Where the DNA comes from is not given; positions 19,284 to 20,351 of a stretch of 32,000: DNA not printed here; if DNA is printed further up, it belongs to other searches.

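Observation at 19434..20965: Radical SAM enzyme translationally coupled to an endonuclease III-like Fe-S DNA glycosylase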

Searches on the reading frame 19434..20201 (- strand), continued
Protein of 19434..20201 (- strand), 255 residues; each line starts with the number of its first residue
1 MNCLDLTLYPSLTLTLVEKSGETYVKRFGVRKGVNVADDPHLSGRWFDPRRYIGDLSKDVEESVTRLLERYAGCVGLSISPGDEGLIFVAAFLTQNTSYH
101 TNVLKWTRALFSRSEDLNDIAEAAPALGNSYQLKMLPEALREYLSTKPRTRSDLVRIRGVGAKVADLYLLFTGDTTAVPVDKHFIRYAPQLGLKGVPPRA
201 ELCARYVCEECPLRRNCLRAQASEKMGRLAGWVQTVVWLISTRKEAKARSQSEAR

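Call 40: fold_search(model_id=the predicted structure, library=pdb)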
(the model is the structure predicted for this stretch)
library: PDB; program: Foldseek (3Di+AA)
matches with E <= 10: 171; with E <= 0.001: 86
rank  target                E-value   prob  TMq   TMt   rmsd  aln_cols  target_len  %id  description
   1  6g3x_A                4.2e-05  1.00  0.65  0.54   5.7       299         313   16  Native Structure of the mouse 8-oxoguanine DNA Glycosylase mOGG1 (released 2018-11-28)
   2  9f8u_C                4.2e-05  1.00  0.64  0.54   6.4       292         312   16  Structure of the mouse 8-oxoguanine DNA Glycosylase mOGG1 in complex with ligand TH7399 (released 2025-05-21)
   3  6g3y_A                5.4e-05  1.00  0.61  0.50   7.5       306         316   17  Structure of the mouse 8-oxoguanine DNA Glycosylase mOGG1 in complex with ligand TH5675 (released 2018-11-28)
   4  2noe_A                5.6e-05  1.00  0.68  0.56   5.9       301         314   15  Structure of catalytically inactive G42A human 8-oxoguanine glycosylase complexed to 8-oxoguanine DNA (released 2006-11-21)
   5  6w0m_A                5.6e-05  1.00  0.66  0.55   5.5       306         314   15  Human 8-oxoguanine glycosylase crosslinked with oxoG lesion containing DNA (released 2020-09-23)
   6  2nol_A                5.6e-05  1.00  0.65  0.54   6.3       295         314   15  Structure of catalytically inactive human 8-oxoguanine glycosylase distal crosslink to oxoG DNA (released 2006-11-21)
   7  3i0w_A                5.6e-05  1.00  0.61  0.55   5.8       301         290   14  Crystal structure of Clostridium acetobutylicum 8-oxoguanine glycosylase/lyase in complex with dsDNA containing cytosi (released 2009-09-29)
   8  9fnu_C                6.2e-05  1.00  0.64  0.53   6.6       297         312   15  Structure of the mouse 8-oxoguanine DNA Glycosylase mOGG1 in complex with ligand TH13579 (released 2025-06-25)
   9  6rlw_EEE              6.2e-05  1.00  0.64  0.54   5.4       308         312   16  Structure of the human 8-oxoguanine DNA Glycosylase hOGG1 in complex with inhibitor TH5487 (released 2020-07-22)
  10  9hlf_A                6.5e-05  1.00  0.65  0.54   6.4       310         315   16  Structure of the mouse 8-oxoguanine DNA Glycosylase mOGG1 in complex with ligand TH14445 (released 2025-05-21)
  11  8cex_B                8.0e-05  1.00  0.64  0.55   6.4       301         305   16  Structure of the mouse 8-oxoguanine DNA Glycosylase mOGG1 in complex with ligand TH11227. (released 2024-02-21)
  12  3ih7_A                8.0e-05  1.00  0.63  0.53   6.2       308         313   15  Crystal structure of catalytically active human 8-oxoguanine glycosylase distally crosslinked to guanine-containing DN (released 2010-11-03)
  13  9fnu_B                8.4e-05  1.00  0.66  0.56   6.1       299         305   16  Structure of the mouse 8-oxoguanine DNA Glycosylase mOGG1 in complex with ligand TH13579 (released 2025-06-25)
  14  7az0_CCC              8.8e-05  1.00  0.66  0.55   6.0       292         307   16  Structure of the mouse 8-oxoguanine DNA Glycosylase mOGG1 in complex with TH12161 (released 2022-06-01)
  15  7az0_AAA              8.8e-05  1.00  0.66  0.55   5.4       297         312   16  Structure of the mouse 8-oxoguanine DNA Glycosylase mOGG1 in complex with TH12161 (released 2022-06-01)
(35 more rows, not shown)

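Call 46: search_protein_representatives(alignment_id=A2)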
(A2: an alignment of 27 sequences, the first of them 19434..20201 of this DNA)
Query: 27 sequences, 292 profile positions. Proteins with E-value up to 0.001 (for the whole library): 447; up to 1e-10: 163; up to 1e-30: 134. The best 150 are listed.
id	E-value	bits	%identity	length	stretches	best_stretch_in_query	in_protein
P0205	1.7e-113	395.0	-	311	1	5-292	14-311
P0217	2.1e-109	381.5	-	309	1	3-292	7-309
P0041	3.6e-102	357.8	-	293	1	8-291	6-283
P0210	8.5e-98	343.4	-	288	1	4-280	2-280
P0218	2.8e-94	331.9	-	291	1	6-291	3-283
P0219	6.5e-90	317.6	-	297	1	8-291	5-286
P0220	5.3e-88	311.3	-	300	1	10-291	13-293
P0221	4.1e-87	308.3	-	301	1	6-291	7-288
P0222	8.6e-87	307.3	-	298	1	4-282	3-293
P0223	9.9e-87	307.1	-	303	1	7-291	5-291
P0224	1.4e-86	306.6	-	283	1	5-279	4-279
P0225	4.7e-86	304.9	-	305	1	11-291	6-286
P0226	6.8e-86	304.4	-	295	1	8-291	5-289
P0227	2.2e-85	302.7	-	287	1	10-289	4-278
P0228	2.3e-85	302.6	-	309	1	8-291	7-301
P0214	4.0e-84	298.5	-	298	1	4-291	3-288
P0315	7.8e-43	163.0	-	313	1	10-284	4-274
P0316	1.7e-42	161.9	-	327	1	9-277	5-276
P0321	1.0e-40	156.0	-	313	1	7-278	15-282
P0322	1.3e-40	155.7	-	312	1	9-284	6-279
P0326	9.7e-40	152.9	-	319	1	7-280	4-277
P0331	4.7e-36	140.8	-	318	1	9-276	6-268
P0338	3.5e-34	134.6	-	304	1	10-279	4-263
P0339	7.6e-34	133.5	-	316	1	2-281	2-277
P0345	2.9e-30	121.8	-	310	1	7-286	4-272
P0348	9.3e-28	113.5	-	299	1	11-290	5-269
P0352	1.8e-20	89.6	-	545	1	9-285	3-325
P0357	1.7e-17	79.9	-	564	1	10-285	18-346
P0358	4.8e-17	78.4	-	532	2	152-273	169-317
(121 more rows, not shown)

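Call 48: search_protein_families(library=pfam, proteins=[P0352, P0357, P0358], max_evalue=0.01)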
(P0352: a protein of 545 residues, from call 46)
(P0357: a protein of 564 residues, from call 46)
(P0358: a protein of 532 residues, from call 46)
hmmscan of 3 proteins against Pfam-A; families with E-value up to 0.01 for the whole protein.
P0352 (545 aa): 2 families
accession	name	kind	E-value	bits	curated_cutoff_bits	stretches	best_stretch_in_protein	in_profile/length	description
PF00382.24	TFIIB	-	2.3e-15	56.8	23.6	1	459-542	4-91/92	Transcription factor TFIIB repeat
PF21913.1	ORC6_2nd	-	0.009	16.9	27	0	492-541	37-85/87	ORC6 second cyclin-like domain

P0357 (564 aa): 2 families
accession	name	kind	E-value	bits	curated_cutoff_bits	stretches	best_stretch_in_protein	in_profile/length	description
PF00382.24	TFIIB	-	3.8e-15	56.1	23.6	1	477-556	6-88/92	Transcription factor TFIIB repeat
PF08279.18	HTH_11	-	4.1e-05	23.8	25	1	523-557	5-39/55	HTH domain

P0358 (532 aa): 3 families
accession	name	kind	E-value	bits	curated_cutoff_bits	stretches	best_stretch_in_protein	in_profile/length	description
PF00382.24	TFIIB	-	1.2e-08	35.3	23.6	1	442-523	4-90/92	Transcription factor TFIIB repeat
PF06823.17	DUF1236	-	0.0021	18.2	32.4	0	331-360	6-33/64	Protein of unknown function (DUF1236)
PF10109.15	Phage_TAC_7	-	0.0091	16.5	25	0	130-164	43-77/79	Phage tail assembly chaperone proteins, E, or 41 or 14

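Call 61: search_protein_families(library=ncbifam, proteins=[L033:1775-2866:+, L033:2826-3980:+], max_evalue=0.01)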
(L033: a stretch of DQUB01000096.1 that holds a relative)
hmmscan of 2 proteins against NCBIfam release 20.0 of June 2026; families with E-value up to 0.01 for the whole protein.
L033:1775-2866:+ (363 aa): 1 family
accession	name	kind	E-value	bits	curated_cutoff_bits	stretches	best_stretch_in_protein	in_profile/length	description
TIGR00432.2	arcsn_tRNA_tgt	equivalog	4.8e-05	22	350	1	25-219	50-242/441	tRNA guanosine(15) transglycosylase TgtA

L033:2826-3980:+ (384 aa): 0 families

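Call 62: search_solved_structures(query=A2, max_evalue=1, show_alignments=3)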
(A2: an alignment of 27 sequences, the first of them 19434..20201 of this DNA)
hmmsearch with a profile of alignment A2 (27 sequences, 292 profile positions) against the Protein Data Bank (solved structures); distinct sequences matched with E-value up to 1: 53.
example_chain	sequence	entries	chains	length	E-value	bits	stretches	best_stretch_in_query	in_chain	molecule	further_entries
3ih7_A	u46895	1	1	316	4.5e-06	29.2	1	173-273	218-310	N-glycosylase/DNA lyase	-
6g3x_A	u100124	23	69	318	2.4e-05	26.8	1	175-273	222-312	N-glycosylase/DNA lyase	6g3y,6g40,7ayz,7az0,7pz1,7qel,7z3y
1orn_A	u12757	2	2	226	2.9e-05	26.5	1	81-229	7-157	Endonuclease III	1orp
1p59_A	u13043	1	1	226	3.3e-05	26.3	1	81-229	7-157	Endonuclease III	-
2nol_A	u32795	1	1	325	4.8e-05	25.8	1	173-274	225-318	N-glycosylase/DNA lyase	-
1yqk_A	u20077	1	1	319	9.7e-05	24.8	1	173-273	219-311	N-glycosylase/DNA lyase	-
1ko9_A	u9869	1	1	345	9.8e-05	24.8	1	173-276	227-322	8-oxoguanine DNA glycosylase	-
3ktu_A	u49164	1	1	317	0.00011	24.7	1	173-273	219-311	N-glycosylase/DNA lyase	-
9kky_A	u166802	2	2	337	0.00012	24.5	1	173-273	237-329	N-glycosylase/DNA lyase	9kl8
2i5w_A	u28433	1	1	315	0.00012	24.5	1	173-272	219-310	N-glycosylase/DNA lyase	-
4ejy_A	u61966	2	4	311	0.00012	24.5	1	174-231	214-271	3-Methyladenine DNA glycosylase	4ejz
9nzc_A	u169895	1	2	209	0.00013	24.4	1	116-233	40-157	Endonuclease III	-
2noz_A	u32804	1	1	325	0.00015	24.2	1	173-270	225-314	N-glycosylase/DNA lyase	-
10mn_A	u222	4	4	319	0.00016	24.1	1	173-273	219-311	N-glycosylase/DNA lyase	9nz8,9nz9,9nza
1hu0_A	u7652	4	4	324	0.00017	24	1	173-273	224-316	8-OXOGUANINE DNA GLYCOSYLASE 1 | 8-OXOGUANINE DNA GLYCOSYLASE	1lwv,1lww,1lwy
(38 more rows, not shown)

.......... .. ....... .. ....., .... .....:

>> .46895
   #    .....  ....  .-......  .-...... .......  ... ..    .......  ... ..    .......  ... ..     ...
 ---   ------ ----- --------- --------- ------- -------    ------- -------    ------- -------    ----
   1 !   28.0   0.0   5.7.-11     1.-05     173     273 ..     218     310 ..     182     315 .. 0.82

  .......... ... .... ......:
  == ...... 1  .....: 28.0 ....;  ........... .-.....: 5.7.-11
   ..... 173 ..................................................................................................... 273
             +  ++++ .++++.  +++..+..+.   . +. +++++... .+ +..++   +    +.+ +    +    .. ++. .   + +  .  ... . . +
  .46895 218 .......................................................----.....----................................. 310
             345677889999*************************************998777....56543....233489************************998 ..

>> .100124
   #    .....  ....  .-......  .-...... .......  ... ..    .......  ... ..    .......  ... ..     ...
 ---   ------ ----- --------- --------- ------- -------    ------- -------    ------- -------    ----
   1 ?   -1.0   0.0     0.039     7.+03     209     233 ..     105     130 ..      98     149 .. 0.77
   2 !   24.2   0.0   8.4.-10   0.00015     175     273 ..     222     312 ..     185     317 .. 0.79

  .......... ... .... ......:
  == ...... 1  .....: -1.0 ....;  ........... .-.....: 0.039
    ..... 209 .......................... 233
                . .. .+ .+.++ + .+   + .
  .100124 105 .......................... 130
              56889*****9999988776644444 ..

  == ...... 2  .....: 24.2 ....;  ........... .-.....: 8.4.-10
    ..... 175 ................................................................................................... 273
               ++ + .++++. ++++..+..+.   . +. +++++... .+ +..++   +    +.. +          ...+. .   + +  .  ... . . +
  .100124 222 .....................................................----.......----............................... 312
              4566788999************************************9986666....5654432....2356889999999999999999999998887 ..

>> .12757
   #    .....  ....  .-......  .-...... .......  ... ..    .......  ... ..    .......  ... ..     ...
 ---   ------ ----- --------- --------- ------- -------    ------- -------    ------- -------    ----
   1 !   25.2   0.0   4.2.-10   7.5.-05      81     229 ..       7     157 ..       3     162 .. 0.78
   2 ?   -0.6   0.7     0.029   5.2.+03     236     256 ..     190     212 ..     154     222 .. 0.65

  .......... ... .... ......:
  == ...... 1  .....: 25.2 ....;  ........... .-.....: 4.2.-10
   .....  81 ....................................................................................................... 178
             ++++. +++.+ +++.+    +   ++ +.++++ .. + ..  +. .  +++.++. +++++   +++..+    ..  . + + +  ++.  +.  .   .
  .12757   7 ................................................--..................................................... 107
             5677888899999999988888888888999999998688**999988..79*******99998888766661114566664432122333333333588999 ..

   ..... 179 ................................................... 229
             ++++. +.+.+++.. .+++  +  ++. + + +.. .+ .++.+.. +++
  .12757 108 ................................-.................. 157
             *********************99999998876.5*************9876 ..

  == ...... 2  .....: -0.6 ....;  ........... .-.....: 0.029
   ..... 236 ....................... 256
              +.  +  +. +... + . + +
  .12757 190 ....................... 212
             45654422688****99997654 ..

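Call 64: list_cluster_members(proteins=[P0352, P0357, P0358, P0001, P0049])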
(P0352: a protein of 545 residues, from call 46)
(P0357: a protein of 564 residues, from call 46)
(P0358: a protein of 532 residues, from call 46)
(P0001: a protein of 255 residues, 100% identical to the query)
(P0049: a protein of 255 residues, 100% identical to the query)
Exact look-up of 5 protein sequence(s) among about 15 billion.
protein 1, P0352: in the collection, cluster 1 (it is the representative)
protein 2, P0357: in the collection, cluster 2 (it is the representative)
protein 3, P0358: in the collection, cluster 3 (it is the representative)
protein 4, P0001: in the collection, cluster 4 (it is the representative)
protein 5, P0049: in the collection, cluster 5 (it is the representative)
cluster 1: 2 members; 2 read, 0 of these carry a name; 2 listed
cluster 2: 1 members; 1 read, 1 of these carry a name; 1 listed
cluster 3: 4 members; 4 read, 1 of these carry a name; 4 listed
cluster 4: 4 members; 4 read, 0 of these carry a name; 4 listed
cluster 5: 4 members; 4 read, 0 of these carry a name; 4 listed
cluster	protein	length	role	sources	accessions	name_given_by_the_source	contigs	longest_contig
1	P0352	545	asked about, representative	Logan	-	-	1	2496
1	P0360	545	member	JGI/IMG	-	-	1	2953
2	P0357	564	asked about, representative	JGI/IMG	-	endonuclease III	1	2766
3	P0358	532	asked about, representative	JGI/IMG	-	endonuclease III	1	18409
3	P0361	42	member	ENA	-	-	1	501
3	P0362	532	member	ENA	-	-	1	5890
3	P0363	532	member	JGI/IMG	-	-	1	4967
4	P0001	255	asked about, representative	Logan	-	-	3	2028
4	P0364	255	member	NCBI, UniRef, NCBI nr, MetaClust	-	-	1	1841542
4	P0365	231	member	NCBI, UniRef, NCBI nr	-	-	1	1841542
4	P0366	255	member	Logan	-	-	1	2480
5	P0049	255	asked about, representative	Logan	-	-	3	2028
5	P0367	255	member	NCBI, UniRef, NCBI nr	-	-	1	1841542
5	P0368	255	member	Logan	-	-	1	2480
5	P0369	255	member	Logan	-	-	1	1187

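Call 65: find_encoding_contigs(protein=P0358, flank=6000, max_places=2)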
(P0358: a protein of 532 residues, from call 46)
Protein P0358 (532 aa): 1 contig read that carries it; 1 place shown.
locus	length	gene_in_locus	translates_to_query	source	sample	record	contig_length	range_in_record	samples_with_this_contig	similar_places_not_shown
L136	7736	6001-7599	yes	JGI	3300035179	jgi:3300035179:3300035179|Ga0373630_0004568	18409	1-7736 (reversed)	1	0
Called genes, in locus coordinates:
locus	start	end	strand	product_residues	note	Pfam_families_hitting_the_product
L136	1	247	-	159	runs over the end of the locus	-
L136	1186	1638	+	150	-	PF21818:DUF6884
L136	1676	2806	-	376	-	PF01702:TGT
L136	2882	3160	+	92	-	PF25213:HVO_A0261_N, PF12840:HTH_20 (faint), PF12802:MarR_2 (weak), PF13412:HTH_24 (weak)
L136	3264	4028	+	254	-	PF25213:HVO_A0261_N (faint)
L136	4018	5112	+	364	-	PF13401:AAA_22 (weak), PF24389:ORC-CDC6-like (faint), PF10923:BrxC_BrxD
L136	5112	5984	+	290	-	PF01702:TGT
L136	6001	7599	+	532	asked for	PF00382:TFIIB (weak)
